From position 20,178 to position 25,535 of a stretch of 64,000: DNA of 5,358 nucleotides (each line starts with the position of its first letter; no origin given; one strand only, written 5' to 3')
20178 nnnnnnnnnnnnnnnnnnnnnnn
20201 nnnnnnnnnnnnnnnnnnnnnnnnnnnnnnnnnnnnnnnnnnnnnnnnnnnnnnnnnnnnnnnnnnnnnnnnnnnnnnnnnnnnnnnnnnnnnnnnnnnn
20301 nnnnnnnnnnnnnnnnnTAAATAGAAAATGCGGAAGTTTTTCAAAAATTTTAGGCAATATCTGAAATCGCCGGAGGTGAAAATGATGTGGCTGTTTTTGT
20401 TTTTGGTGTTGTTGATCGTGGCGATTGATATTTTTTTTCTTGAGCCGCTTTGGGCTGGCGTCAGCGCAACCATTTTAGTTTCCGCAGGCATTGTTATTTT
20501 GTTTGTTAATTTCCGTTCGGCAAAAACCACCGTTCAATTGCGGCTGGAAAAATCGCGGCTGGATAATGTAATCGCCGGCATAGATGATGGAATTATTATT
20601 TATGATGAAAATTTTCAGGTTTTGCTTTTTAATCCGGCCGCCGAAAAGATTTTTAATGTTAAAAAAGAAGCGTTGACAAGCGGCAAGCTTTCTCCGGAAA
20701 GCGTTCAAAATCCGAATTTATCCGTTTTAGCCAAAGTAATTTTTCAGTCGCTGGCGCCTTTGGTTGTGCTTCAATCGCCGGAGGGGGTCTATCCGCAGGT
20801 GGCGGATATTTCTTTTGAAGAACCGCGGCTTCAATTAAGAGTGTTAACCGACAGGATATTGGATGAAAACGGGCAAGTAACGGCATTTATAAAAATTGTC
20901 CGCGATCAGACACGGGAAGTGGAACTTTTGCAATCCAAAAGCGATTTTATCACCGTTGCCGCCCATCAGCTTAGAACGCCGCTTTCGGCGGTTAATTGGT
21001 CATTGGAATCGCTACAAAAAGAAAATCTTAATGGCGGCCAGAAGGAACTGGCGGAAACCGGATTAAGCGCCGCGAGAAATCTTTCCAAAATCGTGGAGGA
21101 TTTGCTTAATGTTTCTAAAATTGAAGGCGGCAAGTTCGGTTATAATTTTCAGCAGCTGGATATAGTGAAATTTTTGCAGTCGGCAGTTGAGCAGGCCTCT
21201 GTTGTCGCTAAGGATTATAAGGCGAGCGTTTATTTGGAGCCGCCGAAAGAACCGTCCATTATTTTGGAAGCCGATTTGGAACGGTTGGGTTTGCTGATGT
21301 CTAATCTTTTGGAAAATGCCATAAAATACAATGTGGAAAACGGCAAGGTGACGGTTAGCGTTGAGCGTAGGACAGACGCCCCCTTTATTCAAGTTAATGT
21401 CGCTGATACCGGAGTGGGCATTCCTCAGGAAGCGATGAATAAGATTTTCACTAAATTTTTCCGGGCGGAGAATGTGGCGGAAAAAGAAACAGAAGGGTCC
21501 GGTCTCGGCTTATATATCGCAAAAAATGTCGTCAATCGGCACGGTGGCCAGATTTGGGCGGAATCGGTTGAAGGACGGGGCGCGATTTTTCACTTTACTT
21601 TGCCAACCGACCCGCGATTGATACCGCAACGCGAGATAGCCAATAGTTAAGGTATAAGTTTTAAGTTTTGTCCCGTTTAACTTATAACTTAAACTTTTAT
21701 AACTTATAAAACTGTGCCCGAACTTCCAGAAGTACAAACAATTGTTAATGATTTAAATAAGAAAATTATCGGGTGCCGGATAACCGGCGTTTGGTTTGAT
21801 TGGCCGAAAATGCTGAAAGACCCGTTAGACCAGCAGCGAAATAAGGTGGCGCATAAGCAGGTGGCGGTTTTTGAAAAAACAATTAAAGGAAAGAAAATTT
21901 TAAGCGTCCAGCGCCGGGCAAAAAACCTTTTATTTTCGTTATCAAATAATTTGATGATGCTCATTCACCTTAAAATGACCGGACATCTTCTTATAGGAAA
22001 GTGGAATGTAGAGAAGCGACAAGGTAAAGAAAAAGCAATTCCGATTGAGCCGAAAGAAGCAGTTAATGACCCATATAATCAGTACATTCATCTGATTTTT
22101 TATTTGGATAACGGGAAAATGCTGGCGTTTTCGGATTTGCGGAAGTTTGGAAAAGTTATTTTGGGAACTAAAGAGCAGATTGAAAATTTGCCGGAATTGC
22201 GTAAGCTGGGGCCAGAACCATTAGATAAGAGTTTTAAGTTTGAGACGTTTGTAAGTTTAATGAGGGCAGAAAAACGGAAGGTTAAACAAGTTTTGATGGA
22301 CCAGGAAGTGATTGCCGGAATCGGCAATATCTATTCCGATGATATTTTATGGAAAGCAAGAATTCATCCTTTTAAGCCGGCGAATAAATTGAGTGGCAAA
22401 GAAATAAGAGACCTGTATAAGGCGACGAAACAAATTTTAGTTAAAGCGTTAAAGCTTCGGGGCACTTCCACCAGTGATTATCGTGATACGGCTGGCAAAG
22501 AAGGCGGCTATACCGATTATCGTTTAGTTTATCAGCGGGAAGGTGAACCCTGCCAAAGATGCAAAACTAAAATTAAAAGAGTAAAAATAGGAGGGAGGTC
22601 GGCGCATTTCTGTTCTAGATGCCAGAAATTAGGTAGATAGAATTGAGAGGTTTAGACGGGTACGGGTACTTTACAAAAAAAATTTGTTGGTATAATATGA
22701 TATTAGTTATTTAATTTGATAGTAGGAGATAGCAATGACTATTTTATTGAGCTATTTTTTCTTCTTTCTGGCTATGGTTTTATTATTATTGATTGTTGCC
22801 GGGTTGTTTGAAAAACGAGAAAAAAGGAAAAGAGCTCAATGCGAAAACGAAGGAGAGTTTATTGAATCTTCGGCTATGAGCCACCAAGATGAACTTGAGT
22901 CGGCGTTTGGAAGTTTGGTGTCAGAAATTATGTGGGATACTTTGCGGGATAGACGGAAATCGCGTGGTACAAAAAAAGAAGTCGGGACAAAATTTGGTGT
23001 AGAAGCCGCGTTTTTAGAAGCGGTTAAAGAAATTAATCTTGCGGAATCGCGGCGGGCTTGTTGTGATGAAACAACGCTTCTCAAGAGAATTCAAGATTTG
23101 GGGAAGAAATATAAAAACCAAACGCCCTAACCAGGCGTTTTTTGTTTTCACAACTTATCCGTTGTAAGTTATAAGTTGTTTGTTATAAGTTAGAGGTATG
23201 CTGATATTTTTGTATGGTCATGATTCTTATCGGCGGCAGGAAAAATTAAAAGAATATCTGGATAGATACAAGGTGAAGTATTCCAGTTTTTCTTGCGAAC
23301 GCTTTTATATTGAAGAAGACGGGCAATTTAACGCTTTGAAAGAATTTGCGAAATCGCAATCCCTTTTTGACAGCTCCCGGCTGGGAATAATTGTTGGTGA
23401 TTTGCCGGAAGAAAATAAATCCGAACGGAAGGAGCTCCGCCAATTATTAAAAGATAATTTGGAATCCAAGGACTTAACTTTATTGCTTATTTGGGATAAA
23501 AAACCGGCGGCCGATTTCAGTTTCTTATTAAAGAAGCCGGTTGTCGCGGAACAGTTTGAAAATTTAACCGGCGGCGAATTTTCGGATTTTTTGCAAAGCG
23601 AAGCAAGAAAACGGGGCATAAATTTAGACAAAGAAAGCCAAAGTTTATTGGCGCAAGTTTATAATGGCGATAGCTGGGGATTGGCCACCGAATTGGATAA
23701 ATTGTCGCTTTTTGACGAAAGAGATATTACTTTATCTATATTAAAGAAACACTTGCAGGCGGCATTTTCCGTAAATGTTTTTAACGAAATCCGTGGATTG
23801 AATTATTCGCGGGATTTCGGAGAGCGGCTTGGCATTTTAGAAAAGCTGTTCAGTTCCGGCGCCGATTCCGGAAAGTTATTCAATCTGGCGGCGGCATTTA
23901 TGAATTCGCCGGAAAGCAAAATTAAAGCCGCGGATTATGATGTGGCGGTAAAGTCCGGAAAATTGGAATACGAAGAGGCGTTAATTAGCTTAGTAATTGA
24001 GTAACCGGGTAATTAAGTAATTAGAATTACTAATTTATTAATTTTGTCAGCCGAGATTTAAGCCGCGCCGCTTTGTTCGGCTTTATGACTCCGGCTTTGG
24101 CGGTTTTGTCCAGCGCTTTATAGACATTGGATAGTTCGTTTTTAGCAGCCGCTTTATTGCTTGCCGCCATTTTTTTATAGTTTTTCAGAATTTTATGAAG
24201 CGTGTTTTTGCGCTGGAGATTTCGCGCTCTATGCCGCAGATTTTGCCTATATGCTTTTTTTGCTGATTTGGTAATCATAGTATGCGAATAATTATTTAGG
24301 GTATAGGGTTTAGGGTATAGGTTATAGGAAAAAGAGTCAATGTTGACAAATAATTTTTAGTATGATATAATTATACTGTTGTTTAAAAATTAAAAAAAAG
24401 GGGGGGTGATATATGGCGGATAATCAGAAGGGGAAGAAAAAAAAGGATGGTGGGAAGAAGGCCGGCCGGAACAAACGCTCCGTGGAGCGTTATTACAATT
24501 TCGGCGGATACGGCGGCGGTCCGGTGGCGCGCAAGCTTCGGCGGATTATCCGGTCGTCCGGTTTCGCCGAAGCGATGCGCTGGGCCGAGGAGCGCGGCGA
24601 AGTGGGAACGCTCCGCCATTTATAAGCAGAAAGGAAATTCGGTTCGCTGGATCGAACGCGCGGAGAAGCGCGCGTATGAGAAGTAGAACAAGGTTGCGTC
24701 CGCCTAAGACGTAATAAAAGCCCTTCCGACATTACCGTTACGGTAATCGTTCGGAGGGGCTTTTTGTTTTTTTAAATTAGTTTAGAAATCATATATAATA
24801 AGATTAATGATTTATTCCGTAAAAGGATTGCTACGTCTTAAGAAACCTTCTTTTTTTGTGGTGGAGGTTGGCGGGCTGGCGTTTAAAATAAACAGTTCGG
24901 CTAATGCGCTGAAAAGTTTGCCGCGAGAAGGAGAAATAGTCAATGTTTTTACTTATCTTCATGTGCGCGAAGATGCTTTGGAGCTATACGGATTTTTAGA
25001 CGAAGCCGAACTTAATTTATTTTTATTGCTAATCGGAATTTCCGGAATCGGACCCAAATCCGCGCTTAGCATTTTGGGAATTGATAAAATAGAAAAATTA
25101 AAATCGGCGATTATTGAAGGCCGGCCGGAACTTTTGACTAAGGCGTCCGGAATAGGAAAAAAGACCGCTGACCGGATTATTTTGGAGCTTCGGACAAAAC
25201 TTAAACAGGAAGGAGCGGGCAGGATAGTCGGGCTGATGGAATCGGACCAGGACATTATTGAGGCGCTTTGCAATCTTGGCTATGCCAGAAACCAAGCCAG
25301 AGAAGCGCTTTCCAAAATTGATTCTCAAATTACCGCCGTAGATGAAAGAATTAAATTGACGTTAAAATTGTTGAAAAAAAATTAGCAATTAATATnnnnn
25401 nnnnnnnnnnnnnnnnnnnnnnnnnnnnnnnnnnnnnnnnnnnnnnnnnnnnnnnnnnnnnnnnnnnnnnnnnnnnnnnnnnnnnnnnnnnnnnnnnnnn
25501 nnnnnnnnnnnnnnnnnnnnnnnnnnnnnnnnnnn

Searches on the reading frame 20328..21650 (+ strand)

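Call 35: search_protein_families(library=pfam, proteins=[window:20328-21650:+], max_evalue=0.00001)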
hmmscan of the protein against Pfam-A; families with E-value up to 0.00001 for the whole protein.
window:20328-21650:+ (440 aa): 2 families
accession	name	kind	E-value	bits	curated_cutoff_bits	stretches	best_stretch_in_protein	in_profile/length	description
PF02518.31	HATPase_c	-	1.3e-29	103.3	26.4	1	316-428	2-110/111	Histidine kinase-, DNA gyrase B-, and HSP90-like ATPase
PF00512.31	HisKA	-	1.2e-14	54.5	26.9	1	203-268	1-66/66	His Kinase A (phospho-acceptor) domain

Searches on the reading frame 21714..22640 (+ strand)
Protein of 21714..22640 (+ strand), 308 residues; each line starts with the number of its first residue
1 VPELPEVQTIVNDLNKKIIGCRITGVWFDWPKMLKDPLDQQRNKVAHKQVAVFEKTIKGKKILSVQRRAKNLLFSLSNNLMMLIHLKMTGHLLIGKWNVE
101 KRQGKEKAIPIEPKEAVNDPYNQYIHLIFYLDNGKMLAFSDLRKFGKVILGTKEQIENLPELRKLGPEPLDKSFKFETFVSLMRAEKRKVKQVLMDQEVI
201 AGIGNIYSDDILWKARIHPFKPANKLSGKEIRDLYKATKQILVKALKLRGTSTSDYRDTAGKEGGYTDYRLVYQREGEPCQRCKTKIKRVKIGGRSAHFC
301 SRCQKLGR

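Call 20: search_protein_families(library=pfam, proteins=[window:21714-22640:+], max_evalue=0.001)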
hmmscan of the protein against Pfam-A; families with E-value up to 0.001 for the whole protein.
window:21714-22640:+ (308 aa): 4 families
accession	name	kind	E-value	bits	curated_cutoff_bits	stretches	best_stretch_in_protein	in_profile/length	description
PF01149.29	Fapy_DNA_glyco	-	3.3e-30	105.5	25.5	1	1-148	1-117/117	Formamidopyrimidine-DNA glycosylase N-terminal domain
PF06831.19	H2TH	-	2.1e-29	101.8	34.7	1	165-255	1-91/93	Formamidopyrimidine-DNA glycosylase H2TH domain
PF06827.20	zf-FPG_IleRS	-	8.7e-11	41.9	21.3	1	277-305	1-29/30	Zinc finger found in FPG and IleRS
PF05833.16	NFACT_N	-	0.00012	21.4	31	1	159-253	162-251/456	NFACT N-terminal and middle domains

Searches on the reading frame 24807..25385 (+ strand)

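Call 48: search_protein_families(library=pfam, proteins=[window:24807-25385:+], max_evalue=0.00001)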
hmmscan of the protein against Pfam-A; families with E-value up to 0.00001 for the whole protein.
window:24807-25385:+ (192 aa): 4 families
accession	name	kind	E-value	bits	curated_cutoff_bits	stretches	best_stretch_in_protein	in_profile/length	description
PF01330.27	RuvA_N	-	2.4e-17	63.2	23.6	1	1-62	1-61/61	RuvA N terminal domain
PF14520.12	HHH_5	-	4.8e-16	59.4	27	1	72-129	1-56/57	Helix-hairpin-helix domain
PF07499.19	RuvA_C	-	2.8e-09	37.7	24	1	148-189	4-46/47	RuvA, C-terminal domain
PF00633.29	HHH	-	2.8e-06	27.3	24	0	102-125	5-28/30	Helix-hairpin-helix motif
